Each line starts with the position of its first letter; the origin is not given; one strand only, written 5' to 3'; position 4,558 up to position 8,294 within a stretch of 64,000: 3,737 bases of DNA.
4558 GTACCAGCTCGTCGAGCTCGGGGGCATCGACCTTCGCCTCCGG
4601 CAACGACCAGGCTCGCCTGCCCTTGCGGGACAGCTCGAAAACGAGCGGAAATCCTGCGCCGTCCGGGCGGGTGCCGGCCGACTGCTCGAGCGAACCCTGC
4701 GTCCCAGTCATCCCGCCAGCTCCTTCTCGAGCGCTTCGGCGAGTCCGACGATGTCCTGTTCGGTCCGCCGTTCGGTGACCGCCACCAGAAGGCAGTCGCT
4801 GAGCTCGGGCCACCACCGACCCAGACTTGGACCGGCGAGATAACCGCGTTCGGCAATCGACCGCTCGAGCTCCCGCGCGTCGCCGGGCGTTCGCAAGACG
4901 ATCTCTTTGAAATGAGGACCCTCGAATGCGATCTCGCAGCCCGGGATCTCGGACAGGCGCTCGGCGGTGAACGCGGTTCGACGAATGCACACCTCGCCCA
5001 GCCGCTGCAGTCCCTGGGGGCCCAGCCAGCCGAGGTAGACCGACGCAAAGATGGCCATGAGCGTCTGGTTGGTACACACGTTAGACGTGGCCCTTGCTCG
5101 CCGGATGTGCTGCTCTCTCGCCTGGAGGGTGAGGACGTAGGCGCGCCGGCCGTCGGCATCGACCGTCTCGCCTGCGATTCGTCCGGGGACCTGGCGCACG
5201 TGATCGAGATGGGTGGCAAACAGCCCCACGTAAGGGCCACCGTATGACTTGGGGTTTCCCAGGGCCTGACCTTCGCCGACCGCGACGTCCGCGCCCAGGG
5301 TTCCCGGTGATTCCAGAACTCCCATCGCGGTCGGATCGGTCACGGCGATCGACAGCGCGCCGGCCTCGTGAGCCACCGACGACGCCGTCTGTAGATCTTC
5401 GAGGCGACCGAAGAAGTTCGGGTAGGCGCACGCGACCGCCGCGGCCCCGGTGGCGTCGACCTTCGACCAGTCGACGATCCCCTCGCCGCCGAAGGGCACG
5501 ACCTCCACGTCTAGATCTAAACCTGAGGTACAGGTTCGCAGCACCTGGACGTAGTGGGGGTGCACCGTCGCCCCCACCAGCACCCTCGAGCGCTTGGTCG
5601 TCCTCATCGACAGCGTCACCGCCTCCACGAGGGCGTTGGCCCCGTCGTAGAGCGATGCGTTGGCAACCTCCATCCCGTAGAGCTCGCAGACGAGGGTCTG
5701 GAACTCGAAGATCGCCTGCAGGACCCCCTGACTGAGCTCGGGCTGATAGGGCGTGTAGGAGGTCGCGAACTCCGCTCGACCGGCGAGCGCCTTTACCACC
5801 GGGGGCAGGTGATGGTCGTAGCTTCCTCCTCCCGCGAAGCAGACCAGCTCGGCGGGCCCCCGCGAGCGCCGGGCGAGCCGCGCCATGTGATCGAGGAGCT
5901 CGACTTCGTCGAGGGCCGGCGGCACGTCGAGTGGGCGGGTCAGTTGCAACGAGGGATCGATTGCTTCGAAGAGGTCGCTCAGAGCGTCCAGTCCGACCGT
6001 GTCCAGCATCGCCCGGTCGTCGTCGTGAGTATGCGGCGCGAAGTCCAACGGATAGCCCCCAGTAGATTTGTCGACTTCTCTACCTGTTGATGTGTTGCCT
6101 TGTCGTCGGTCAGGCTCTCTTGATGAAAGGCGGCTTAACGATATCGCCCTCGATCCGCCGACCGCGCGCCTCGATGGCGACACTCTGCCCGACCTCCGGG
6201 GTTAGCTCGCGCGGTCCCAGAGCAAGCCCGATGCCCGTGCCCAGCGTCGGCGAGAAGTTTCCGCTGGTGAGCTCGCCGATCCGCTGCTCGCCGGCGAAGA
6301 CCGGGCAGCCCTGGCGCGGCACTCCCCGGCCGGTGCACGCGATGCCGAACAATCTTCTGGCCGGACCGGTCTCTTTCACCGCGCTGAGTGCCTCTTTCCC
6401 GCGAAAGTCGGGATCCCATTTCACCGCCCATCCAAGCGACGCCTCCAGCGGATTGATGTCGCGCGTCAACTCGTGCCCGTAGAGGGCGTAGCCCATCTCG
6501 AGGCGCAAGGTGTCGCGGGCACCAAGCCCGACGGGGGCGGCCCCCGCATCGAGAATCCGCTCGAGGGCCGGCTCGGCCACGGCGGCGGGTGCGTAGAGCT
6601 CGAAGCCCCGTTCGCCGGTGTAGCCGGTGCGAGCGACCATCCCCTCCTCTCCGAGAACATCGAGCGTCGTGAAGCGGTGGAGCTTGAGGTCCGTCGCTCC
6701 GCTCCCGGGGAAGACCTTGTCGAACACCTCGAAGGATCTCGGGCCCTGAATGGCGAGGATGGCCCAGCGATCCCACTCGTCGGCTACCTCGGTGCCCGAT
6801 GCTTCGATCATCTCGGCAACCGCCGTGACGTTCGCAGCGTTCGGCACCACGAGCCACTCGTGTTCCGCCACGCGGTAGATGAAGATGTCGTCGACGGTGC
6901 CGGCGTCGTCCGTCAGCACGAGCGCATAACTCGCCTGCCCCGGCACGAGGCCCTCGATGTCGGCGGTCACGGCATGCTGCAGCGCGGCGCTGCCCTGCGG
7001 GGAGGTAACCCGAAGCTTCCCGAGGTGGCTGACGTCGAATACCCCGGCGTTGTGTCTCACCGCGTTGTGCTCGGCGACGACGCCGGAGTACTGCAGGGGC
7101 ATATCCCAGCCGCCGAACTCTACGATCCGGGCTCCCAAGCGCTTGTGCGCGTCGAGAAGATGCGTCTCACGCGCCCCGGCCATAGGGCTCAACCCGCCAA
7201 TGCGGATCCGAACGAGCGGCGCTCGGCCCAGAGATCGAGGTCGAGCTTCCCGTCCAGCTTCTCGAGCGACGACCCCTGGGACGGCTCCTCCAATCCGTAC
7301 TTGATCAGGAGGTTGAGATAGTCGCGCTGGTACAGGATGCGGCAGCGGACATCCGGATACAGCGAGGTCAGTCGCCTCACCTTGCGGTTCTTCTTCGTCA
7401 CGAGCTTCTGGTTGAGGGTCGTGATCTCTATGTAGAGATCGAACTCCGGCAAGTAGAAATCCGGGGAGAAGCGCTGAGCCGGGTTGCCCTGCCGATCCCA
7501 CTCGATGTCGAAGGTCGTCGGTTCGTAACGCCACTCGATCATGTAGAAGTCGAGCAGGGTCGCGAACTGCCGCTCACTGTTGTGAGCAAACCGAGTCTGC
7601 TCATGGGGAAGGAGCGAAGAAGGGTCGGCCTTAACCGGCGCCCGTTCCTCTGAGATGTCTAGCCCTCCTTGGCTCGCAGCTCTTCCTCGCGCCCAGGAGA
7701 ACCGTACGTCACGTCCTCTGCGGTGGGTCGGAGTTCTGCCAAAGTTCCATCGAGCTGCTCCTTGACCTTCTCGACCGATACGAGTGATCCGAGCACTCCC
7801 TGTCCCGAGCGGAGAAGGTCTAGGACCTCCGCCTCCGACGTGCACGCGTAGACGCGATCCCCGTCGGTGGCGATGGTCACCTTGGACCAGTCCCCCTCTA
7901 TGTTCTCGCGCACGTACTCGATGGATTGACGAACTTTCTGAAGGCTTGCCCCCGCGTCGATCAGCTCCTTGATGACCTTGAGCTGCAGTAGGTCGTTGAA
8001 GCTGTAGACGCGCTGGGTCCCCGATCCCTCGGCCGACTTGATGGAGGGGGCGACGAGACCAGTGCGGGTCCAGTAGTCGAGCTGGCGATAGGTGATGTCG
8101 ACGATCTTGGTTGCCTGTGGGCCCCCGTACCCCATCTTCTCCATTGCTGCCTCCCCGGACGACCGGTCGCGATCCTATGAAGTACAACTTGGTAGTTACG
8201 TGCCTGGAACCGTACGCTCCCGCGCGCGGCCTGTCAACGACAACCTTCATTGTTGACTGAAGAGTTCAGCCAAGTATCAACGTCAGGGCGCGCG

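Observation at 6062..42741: Recurrent AT-rich palindromic box (core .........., extended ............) in at least 12 intergenic regions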

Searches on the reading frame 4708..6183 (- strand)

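Call 10: search_protein_families(library=pfam, proteins=[window:4708-6183:-])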
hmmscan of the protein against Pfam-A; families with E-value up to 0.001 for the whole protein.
window:4708-6183:- (491 aa): 1 family
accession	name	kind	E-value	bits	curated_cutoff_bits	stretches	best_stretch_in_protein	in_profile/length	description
PF02347.22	GDC-P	-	4.6e-119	398.5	26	1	50-483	5-427/429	Glycine cleavage system P-protein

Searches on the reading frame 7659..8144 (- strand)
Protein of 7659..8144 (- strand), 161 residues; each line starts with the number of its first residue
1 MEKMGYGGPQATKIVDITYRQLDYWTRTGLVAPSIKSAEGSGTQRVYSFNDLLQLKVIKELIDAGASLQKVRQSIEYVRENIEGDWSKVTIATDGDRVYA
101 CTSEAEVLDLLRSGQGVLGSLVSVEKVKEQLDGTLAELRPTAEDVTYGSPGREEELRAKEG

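Call 23: search_protein_families(library=pfam, max_evalue=1, proteins=[window:7659-8144:-])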
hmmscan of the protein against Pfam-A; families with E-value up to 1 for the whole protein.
window:7659-8144:- (161 aa): 3 families
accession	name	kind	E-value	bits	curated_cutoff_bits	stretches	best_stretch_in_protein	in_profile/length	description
PF13411.12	MerR_1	-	1.9e-13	50.8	21.6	1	10-76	5-67/69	MerR HTH family regulatory protein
PF00376.29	MerR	-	0.015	15.6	28.2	1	11-38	5-32/38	MerR family regulatory protein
PF10842.14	DUF2642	-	0.051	13.9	22.7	1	115-140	15-40/64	Protein of unknown function (DUF2642)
